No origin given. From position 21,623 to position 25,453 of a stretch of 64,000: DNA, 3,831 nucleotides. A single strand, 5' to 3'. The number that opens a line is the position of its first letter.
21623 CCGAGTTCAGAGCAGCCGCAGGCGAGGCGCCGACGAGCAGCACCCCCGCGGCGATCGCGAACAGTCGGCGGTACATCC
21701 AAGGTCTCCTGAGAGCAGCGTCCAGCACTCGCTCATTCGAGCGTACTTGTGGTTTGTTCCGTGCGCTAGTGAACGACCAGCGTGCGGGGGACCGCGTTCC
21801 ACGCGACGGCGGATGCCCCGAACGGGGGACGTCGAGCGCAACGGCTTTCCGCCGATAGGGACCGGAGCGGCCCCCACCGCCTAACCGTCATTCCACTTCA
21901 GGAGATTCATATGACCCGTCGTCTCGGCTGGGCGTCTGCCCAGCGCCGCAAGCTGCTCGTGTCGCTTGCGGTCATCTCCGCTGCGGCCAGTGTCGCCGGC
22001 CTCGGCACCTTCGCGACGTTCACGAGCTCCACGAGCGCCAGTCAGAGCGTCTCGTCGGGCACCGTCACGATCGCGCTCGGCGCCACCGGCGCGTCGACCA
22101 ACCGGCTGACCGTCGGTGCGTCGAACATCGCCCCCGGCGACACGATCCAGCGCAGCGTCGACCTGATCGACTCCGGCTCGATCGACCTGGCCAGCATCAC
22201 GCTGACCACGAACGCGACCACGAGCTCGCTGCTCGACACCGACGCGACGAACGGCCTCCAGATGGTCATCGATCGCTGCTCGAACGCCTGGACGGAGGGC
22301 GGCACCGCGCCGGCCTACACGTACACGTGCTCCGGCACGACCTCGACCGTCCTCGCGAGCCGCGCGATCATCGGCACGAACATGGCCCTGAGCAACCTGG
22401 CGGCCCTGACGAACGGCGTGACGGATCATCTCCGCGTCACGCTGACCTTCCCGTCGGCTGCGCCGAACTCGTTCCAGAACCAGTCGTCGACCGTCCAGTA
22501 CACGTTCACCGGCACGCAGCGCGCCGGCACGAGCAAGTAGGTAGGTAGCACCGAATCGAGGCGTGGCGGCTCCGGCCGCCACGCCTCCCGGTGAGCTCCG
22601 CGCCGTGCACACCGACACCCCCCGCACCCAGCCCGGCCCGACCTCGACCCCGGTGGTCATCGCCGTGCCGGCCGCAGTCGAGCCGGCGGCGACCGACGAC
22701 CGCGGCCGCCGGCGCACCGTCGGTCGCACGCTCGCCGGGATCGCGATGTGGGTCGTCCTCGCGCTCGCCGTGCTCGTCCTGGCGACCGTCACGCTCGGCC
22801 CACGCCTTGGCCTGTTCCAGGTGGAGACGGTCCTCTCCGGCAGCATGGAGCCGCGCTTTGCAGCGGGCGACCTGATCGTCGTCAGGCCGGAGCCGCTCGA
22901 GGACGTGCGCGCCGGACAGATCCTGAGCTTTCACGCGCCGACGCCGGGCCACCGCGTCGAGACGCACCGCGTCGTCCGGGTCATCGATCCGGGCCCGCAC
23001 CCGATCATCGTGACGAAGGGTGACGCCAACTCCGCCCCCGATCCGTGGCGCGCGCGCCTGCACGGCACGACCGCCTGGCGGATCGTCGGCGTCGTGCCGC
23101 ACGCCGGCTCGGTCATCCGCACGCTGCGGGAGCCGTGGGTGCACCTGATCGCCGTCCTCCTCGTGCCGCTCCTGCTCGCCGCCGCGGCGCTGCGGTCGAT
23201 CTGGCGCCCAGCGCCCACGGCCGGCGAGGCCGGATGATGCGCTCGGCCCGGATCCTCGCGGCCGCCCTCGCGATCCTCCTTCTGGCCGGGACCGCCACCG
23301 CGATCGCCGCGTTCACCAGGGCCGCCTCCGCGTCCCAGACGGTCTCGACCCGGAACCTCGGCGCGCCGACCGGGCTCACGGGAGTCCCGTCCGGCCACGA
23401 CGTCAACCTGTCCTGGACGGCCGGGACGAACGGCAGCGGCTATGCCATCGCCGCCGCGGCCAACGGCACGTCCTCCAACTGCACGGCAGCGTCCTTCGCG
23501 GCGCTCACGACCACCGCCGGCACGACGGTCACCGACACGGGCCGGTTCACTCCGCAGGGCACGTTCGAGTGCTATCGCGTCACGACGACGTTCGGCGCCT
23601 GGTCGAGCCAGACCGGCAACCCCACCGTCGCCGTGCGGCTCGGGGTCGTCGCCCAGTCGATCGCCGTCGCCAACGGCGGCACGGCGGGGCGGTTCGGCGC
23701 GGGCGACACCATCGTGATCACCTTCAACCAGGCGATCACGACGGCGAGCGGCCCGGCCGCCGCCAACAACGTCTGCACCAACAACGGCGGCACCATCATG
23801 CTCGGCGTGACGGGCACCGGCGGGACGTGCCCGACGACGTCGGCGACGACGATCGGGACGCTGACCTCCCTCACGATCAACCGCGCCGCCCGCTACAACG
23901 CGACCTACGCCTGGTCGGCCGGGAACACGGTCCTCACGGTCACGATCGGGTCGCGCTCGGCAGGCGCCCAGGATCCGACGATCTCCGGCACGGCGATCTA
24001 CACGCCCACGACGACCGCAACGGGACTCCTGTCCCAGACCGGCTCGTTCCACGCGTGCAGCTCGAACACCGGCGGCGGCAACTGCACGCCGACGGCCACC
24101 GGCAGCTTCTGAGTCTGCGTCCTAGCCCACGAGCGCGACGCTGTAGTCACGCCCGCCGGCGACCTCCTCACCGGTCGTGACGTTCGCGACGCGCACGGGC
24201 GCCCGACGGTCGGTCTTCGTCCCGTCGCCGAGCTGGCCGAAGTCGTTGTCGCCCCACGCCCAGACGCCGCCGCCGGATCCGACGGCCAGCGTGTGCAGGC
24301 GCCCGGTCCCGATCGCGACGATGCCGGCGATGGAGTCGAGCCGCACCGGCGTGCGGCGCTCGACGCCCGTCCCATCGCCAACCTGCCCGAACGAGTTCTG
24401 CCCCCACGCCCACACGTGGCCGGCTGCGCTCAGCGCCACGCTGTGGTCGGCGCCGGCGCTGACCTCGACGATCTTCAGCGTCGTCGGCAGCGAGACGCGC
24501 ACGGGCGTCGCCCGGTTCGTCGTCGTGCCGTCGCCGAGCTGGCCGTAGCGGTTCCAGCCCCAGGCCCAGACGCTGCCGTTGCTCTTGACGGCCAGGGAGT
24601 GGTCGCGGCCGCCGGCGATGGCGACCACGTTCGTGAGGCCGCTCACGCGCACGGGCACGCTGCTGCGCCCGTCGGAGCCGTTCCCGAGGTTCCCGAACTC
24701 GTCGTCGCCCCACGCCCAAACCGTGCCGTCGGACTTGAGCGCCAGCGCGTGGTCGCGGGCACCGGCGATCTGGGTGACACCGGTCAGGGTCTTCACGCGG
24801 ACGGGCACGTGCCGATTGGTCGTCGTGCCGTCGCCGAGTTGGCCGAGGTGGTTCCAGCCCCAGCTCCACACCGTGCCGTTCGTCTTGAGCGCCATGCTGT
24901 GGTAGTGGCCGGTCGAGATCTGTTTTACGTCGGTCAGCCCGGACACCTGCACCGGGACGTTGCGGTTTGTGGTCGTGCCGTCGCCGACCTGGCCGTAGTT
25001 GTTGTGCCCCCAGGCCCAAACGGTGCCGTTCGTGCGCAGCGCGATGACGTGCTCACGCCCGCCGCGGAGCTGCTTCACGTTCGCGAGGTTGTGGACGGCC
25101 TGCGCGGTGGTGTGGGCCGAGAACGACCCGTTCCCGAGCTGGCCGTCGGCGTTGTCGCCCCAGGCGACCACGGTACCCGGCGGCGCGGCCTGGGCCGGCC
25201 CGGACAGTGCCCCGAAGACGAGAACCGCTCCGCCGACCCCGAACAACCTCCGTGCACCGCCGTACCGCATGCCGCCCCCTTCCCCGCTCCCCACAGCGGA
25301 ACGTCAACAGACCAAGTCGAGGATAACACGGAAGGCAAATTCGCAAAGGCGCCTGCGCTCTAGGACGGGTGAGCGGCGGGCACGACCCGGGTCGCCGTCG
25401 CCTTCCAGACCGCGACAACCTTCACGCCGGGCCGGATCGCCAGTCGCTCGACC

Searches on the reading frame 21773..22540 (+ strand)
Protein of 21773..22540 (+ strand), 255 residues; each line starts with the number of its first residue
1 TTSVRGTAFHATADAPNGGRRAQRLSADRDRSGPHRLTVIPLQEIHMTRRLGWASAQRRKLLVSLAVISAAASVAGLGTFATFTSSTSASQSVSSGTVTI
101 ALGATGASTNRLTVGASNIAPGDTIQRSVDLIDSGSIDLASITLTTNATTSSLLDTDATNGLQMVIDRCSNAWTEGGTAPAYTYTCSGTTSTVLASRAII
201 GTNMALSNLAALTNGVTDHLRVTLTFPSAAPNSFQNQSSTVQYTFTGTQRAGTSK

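Call 29: search_protein_families(library=pfam, proteins=[window:21773-22540:+], max_evalue=0.00001)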
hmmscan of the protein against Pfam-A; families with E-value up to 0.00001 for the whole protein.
window:21773-22540:+ (255 aa): 1 family
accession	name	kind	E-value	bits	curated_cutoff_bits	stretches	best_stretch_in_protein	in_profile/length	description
PF12389.13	Peptidase_M73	-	3.3e-15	56.9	22.5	1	63-253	6-195/196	Camelysin metallo-endopeptidase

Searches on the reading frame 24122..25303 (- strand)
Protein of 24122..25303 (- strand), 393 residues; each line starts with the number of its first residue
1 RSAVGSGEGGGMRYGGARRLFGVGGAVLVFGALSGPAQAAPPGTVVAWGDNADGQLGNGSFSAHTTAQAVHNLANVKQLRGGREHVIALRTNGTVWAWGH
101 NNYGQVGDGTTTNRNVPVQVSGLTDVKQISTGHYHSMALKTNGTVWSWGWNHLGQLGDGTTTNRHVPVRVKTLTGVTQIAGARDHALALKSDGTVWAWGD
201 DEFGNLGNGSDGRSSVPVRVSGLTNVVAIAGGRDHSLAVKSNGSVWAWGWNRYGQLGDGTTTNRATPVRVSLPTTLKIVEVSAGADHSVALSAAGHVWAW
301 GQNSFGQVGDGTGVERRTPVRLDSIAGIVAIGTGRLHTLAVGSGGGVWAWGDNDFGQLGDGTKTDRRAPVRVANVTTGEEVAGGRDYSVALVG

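Call 29: search_protein_families(library=pfam, proteins=[window:24122-25303:-], max_evalue=0.00001)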
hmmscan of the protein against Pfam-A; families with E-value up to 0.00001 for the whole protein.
window:24122-25303:- (393 aa): 4 families
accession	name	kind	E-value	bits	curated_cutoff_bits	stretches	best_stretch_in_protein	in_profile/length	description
PF25390.1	WD40_RLD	-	4.3e-119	398.5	150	2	43-271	108-346/363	RCC1-like domain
PF00415.24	RCC1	-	1.7e-91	301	21.7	6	242-291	1-50/50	Regulator of chromosome condensation (RCC1) repeat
PF13540.12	RCC1_2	-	5.3e-63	207.8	22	6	226-255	1-30/30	Regulator of chromosome condensation (RCC1) repeat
PF25384.1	Alsin_RLD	-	2.1e-13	50.8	100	0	248-311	247-310/405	Alsin RCC1-like domain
